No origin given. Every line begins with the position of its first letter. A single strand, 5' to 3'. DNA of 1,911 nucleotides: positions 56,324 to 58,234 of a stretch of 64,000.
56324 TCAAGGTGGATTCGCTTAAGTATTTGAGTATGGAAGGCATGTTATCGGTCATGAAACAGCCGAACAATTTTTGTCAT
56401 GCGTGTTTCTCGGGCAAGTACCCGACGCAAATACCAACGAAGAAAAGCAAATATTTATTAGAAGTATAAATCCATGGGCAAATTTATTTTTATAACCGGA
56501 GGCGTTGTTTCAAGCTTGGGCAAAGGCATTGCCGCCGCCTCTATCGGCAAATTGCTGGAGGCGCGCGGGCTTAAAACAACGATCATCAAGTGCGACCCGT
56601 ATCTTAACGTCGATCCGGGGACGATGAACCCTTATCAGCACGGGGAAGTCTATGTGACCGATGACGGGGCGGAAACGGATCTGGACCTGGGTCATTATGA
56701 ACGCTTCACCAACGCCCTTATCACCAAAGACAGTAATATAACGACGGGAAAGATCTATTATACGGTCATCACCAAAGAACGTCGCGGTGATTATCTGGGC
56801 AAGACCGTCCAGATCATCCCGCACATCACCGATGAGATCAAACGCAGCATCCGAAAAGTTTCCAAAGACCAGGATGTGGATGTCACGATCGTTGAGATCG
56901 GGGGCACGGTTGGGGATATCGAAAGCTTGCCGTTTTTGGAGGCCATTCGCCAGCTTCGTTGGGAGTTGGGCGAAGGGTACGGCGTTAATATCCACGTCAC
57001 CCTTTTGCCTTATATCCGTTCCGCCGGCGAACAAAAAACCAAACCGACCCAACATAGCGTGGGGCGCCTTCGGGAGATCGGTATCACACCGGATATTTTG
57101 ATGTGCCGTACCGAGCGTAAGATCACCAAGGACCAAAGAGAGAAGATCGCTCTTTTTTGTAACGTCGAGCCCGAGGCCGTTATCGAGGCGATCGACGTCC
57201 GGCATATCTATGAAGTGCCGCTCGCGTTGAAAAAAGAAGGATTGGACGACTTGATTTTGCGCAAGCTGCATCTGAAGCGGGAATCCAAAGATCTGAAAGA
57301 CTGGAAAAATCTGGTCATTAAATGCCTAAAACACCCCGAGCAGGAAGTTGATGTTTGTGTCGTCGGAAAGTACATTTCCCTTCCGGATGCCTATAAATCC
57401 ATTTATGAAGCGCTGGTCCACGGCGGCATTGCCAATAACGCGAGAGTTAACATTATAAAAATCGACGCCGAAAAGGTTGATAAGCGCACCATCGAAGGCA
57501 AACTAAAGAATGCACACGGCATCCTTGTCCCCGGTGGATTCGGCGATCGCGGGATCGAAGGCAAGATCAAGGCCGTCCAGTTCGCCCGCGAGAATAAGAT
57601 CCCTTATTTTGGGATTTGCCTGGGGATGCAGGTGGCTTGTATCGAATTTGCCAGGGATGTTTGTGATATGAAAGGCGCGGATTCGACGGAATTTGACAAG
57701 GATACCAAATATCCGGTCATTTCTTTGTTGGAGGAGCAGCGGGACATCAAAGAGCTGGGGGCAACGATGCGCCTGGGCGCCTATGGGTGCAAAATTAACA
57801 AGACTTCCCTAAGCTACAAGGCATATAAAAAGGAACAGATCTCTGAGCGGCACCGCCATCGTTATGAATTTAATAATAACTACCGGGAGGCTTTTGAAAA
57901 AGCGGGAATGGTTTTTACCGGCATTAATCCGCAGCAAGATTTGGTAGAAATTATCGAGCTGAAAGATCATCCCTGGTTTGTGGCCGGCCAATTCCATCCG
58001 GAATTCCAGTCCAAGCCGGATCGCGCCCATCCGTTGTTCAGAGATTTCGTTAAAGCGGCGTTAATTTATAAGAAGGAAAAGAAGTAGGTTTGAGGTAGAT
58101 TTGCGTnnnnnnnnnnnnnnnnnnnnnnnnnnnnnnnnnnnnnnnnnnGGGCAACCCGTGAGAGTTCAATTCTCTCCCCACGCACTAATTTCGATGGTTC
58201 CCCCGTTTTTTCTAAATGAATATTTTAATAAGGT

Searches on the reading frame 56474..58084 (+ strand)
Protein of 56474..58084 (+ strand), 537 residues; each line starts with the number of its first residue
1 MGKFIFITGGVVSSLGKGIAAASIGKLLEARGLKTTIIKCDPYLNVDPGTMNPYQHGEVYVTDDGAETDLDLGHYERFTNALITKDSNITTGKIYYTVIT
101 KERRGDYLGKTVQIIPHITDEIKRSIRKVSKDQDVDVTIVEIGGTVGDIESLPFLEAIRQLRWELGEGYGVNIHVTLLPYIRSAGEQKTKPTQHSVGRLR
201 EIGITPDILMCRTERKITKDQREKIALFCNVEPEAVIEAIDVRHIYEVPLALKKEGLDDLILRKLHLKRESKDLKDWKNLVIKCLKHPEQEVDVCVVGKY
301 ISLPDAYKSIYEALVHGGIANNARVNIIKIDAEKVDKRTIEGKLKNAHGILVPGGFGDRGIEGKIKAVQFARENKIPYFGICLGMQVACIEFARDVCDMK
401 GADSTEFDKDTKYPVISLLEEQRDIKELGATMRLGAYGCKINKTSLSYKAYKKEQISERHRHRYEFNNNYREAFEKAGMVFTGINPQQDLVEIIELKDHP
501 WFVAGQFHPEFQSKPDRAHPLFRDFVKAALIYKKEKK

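Call 28: find_related_loci(query=window:56474-58084:+, collection=genome_contigs, flank=10000)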
Query window:56474-58084:+ (537 aa) in genome_contigs; peptide patterns used: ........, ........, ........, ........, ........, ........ (x = any residue, [..] = any of these).
600 stretches matched a pattern (row limit reached: there are more); 597 encode a relative of the query (tblastn E <= 1e-3); the best 80 are kept; 80 distinct loci.
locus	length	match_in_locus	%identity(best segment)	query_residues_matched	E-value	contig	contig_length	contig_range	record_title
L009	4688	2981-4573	77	1-530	0e+0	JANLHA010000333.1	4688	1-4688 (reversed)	MAG: Candidatus Omnitrophota bacterium isolate P6-5 k99_202210, whole genome shotgun sequence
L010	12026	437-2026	75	1-530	0e+0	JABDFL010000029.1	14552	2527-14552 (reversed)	MAG: Candidatus Omnitrophota bacterium isolate BWOrgControl_Nextera26_MAG2 3300020977.a:Ga0206818_1130, whole genome sho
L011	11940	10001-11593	73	1-531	0e+0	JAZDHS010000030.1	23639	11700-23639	MAG: Candidatus Omnitrophota bacterium isolate MEGAHIT-group-0.348 k141_19388421, whole genome shotgun sequence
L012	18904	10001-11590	71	1-530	0e+0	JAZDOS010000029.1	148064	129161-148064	MAG: Candidatus Omnitrophota bacterium isolate MEGAHIT-group-0.790 k141_7797859, whole genome shotgun sequence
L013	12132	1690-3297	72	1-536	0e+0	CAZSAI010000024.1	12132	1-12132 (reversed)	MAG TPA_asm: uncultured Planctomycetia bacterium isolate binchicken_co19_531 genome assembly, contig: NODE_8875_length_1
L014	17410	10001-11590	71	1-530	0e+0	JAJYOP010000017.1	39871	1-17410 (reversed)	MAG: bacterium isolate DBS2-5.bin57 NODE_714_length_39871_cov_3.950081, whole genome shotgun sequence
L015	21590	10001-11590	70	1-530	0e+0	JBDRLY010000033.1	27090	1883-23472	MAG: Candidatus Omnitrophota bacterium isolate MEGAHIT-group-1.803 k141_3865271, whole genome shotgun sequence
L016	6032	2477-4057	70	1-527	0e+0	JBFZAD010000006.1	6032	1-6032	MAG: Candidatus Omnitrophota bacterium isolate PPR_0458 k121_91131, whole genome shotgun sequence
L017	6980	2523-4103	69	3-530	0e+0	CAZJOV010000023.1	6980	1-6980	MAG TPA_asm: uncultured Planctomycetia bacterium isolate binchicken_co256_141 genome assembly, contig: NODE_32274_length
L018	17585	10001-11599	67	3-533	0e+0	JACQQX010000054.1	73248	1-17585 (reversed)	MAG: Candidatus Omnitrophota bacterium isolate NC_groundwater_1344_Ag_S-0.2um_52_44 S_p2_S4_coassembly_k141_2868979, who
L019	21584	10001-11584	69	3-530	0e+0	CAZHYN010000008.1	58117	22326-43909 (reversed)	MAG TPA_asm: uncultured Planctomycetia bacterium isolate binchicken_co80_176 genome assembly, contig: NODE_51_length_581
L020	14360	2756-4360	65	1-530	0e+0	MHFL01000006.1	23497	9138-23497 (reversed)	MAG: Omnitrophica bacterium RIFCSPLOWO2_01_FULL_45_10 rifcsplowo2_01_scaffold_14027, whole genome shotgun sequence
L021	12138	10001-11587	65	1-529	0e+0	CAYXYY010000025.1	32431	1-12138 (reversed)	MAG TPA_asm: uncultured Planctomycetia bacterium isolate binchicken_co219_147 genome assembly, contig: k141_798823, whol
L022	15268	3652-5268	66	1-536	0e+0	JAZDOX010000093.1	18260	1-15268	MAG: Candidatus Omnitrophota bacterium isolate MEGAHIT-group-0.801 k141_585999, whole genome shotgun sequence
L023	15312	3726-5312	64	1-530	0e+0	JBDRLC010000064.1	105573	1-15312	MAG: Candidatus Omnitrophota bacterium isolate MEGAHIT-group-1.759 k141_4397447, whole genome shotgun sequence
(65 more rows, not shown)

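Call 80: search_protein_families(library=pfam, proteins=[L010:3376-4944:+], max_evalue=0.01)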
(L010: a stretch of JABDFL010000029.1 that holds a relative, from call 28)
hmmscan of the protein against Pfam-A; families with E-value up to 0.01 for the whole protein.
L010:3376-4944:+ (523 aa): 1 family
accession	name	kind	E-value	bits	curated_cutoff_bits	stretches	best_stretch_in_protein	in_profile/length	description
PF04021.17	Class_IIIsignal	-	0.00071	19.9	23.7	1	11-30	2-21/27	Class III signal peptide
